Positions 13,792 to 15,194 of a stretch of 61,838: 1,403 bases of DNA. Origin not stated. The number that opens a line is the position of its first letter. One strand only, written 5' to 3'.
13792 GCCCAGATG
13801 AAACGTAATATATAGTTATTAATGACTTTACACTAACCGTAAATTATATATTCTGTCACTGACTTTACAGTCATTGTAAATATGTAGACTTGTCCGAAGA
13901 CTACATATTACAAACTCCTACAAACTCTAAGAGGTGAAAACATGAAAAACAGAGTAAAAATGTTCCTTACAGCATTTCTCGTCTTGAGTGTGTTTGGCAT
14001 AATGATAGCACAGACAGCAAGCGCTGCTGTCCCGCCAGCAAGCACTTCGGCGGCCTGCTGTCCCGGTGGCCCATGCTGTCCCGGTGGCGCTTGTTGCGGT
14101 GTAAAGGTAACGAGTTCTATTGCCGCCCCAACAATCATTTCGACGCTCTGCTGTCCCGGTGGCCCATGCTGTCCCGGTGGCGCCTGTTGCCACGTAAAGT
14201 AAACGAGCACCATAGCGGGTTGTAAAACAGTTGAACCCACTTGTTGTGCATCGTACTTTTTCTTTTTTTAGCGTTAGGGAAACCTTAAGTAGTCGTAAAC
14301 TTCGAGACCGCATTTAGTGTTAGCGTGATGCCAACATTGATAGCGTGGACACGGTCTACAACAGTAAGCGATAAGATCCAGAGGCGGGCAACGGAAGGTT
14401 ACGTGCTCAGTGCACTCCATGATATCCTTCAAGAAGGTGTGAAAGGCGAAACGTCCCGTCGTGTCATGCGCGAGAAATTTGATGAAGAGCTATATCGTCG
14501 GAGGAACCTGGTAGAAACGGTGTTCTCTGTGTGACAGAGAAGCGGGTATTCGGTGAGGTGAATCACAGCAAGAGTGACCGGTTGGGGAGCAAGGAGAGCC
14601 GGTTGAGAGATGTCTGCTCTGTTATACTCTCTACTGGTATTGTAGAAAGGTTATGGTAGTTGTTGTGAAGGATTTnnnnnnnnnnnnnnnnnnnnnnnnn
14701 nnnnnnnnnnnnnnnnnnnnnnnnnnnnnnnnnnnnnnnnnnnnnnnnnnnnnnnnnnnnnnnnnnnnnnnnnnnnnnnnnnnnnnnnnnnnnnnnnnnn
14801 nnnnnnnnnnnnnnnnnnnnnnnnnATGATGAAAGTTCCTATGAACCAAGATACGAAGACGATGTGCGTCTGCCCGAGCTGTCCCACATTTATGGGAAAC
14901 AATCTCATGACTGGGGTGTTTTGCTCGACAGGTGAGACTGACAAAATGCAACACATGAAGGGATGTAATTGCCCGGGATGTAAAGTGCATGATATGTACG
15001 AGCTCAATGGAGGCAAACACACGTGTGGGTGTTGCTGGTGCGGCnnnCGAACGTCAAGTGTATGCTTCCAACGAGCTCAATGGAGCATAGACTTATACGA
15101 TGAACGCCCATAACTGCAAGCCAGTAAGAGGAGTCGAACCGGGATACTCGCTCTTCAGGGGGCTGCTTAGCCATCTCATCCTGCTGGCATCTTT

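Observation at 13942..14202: Secreted peptide made of vicinal-cysteine repeats (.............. x2)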

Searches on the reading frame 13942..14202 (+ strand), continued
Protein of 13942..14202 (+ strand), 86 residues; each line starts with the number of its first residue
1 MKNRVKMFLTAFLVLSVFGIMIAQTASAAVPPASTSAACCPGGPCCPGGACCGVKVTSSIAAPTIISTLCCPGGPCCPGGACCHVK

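Call 37: find_encoding_contigs(protein=P0048, flank=6000, max_places=2)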
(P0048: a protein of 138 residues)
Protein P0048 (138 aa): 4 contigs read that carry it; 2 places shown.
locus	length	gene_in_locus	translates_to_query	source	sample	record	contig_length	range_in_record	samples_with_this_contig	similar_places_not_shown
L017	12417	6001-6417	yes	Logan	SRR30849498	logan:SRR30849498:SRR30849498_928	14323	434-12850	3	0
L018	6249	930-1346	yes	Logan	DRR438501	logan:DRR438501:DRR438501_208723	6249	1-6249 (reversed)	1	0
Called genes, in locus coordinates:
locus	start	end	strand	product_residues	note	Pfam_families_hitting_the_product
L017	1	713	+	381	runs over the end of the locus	?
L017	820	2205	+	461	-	PF07635:PSCyt1, PF24817:WD40_WDHD1_1st, PF24814:WD40_Prp19, PF25171:Beta-prop_WDR36-Utp21_1st, PF25173:Beta-prop_WDR3_1st, PF25174:Beta-prop_THOC3, PF25391:WD40_Gbeta, PF23381:Beta-prop_IFT122_1st, +76 more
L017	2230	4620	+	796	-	PF04151:PPC (faint)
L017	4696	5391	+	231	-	PF16697:Yop-YscD_cpl (weak), PF00498:FHA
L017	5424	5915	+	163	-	-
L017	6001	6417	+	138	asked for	-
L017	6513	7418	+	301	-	PF00578:AhpC-TSA, PF08534:Redoxin, PF13098:Thioredoxin_2 (weak), PF00085:Thioredoxin (weak), PF13905:Thioredoxin_8 (weak)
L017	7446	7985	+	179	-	-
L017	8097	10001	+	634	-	PF01979:Amidohydro_1, PF07969:Amidohydro_3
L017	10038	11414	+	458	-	PF01546:Peptidase_M20, PF07687:M20_dimer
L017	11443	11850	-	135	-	PF01878:EVE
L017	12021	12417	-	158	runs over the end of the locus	PF04073:tRNA_edit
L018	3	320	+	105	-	?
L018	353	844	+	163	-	-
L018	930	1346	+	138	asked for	-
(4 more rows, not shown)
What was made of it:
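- Most members are in Planctomycetota, and one has a thioredoxin-fold neighbour (call 37). A redoxin gene neighbours one bacterial homologue (call 37).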

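Call 51: search_solved_structures(query=A1, max_evalue=10, show_alignments=2)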
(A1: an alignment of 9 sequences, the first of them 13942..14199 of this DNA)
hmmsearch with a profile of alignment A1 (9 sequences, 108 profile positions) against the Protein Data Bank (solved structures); distinct sequences matched with E-value up to 10: 4.
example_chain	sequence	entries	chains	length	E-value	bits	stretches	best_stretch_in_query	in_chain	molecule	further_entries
5o57_A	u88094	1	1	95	0.54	13.5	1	43-100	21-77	Dickkopf-related protein 4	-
2q7z_A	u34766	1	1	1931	1.2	12.4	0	35-70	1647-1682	Complement receptor type 1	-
9x64_A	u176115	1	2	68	2.1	11.6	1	43-99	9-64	Dickkopf-related protein 4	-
6cuc_A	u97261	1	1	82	6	10.1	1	45-104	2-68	Tau-theraphotoxin-Hs1a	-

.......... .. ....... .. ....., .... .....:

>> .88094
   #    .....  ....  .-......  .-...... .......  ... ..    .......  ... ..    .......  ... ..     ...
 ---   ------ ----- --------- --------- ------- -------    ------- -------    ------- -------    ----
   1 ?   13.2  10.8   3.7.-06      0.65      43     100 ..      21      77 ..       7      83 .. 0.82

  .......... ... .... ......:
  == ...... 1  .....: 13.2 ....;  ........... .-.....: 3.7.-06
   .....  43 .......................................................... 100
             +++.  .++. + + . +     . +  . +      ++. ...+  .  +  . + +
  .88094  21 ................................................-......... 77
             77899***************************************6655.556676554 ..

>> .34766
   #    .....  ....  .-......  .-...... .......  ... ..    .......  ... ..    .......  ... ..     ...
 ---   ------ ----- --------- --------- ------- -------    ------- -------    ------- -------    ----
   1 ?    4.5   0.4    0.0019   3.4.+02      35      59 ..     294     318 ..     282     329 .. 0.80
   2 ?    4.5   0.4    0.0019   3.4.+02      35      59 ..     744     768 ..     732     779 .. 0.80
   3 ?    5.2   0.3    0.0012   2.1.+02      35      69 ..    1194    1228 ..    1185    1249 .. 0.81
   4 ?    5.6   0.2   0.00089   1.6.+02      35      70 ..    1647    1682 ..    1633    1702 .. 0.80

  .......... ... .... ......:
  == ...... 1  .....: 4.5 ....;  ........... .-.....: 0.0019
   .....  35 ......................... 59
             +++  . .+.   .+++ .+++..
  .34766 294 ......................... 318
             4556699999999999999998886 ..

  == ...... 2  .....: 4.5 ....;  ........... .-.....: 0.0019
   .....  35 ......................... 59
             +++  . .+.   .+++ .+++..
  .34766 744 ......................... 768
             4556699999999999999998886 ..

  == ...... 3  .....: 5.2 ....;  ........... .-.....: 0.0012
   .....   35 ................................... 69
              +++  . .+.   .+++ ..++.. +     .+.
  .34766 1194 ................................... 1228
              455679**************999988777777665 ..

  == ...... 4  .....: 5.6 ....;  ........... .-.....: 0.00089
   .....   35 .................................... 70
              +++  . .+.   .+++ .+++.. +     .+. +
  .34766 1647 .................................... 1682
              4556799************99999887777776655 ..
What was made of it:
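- Weak PDB matches are all to disulfide-rich domains (Dickkopf, a spider toxin; call 51).
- Tried and rejected: The PDB profile search gave only insignificant matches to disulfide-rich domains (call 51).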

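Call 58: predict_structure(alignment_id=A1)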
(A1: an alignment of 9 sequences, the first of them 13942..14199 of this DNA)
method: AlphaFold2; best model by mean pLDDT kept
length: 86 residues; sequences in the alignment: 9
mean_pLDDT: 53.2   pTM: 0.25
mean pLDDT of the five models: 53.2, 52.4, 51.5, 49.5, 46.7
residues with pLDDT >= 90: 0; 70-90: 20; 50-70: 11; < 50: 55
segments of 3 or more residues with pLDDT < 50: 30-32, 34-75, 77-86
pLDDT, mean of each block of 10 residues (from residue 1): 78 80 61 43 44 40 41 46 41
secondary structure, 60 per line:
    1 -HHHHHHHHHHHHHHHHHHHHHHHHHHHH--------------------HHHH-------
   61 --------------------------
elements in order: H2-29 H50-53

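Call 66: search_protein_families(library=ncbifam, proteins=[L003:442-855:+, L017:5424-5912:+], max_evalue=0.1)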
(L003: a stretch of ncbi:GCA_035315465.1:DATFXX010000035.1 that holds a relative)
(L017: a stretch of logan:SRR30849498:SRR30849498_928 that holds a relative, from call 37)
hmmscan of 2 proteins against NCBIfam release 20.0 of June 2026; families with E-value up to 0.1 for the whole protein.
L003:442-855:+ (138 aa): 0 families

L017:5424-5912:+ (163 aa): 0 families

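Call 89: predict_structure(alignment_id=A8)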
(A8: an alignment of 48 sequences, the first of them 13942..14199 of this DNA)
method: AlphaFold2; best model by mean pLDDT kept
length: 86 residues; sequences in the alignment: 48
mean_pLDDT: 58.7   pTM: 0.26
mean pLDDT of the five models: 58.7, 58.5, 56.5, 56.1, 52.4
residues with pLDDT >= 90: 2; 70-90: 20; 50-70: 25; < 50: 39
segments of 3 or more residues with pLDDT < 50: 36-38, 40-43, 46-49, 52-69, 72-74
pLDDT, mean of each block of 10 residues (from residue 1): 85 84 67 52 49 45 46 48 50
secondary structure, 60 per line:
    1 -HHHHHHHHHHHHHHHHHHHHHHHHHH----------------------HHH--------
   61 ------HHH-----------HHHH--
elements in order: H2-27 H81-84
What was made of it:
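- Closest known: Granulin / disulfide-ladder modules. Different: No confident structural prediction was obtained here (calls 58, 89).
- AF2 finds no fold beyond the signal helix, even with 48 sequences (pLDDT 45-52; calls 58, 89). AF2 gives no confident hairpin stack, even with 48 sequences (call 89).
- Tried and rejected: No fold search was run, because it would be meaningless on such models (calls 58, 89).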

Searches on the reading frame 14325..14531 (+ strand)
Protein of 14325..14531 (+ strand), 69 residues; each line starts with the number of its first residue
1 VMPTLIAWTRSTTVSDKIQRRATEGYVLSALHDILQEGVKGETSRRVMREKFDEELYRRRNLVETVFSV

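Call 66: search_protein_families(library=ncbifam, proteins=[window:14325-14531:+], max_evalue=0.1)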
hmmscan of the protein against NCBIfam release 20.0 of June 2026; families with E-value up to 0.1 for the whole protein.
window:14325-14531:+ (69 aa): 2 families
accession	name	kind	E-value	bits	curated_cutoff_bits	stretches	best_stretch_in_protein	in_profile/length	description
NF033580.1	transpos_IS5_3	equivalog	0.0014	18.2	110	1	24-68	178-226/258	IS5 family transposase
NF033520.1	transpos_IS982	equivalog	0.03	13.9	130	1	22-69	157-210/243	IS982 family transposase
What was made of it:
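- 14325..14534 (+): IS5-like transposase remnant between the peptide gene and DUF2769. Call 66 (weak, E = 0.0014).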

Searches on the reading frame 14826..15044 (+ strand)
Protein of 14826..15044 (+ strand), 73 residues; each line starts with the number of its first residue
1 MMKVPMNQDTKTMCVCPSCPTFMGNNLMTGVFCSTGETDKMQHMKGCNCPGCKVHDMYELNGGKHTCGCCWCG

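Call 4: search_protein_families(library=ncbifam, proteins=[window:14826-15044:+], max_evalue=1)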
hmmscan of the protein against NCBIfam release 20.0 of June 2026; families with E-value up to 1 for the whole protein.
window:14826-15044:+ (73 aa): 0 families

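Call 5: search_protein_families(library=pfam, proteins=[window:14826-15044:+], max_evalue=1)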
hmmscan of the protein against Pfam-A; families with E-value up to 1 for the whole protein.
window:14826-15044:+ (73 aa): 1 family
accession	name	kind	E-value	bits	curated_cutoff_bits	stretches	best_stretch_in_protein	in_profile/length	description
PF10967.13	DUF2769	-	5e-09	37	22.8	1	14-63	1-53/57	Protein of unknown function (DUF2769)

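Call 34: search_protein_families(library=ncbifam, proteins=[L012:7416-7691:+], max_evalue=1)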
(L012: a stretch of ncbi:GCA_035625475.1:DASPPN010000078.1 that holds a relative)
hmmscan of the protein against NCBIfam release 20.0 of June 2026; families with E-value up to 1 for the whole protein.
L012:7416-7691:+ (92 aa): 2 families
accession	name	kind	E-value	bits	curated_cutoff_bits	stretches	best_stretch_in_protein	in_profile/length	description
NF041335.1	surf_glcprot_Halo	equivalog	0.042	11.9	1100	1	7-39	10-42/862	ArtA-dependent S-layer glycoprotein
NF053514.2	JUQZ_fam_ocin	equivalog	0.23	11.7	40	1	1-36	1-36/107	BLB8/JUQZ-1 family protein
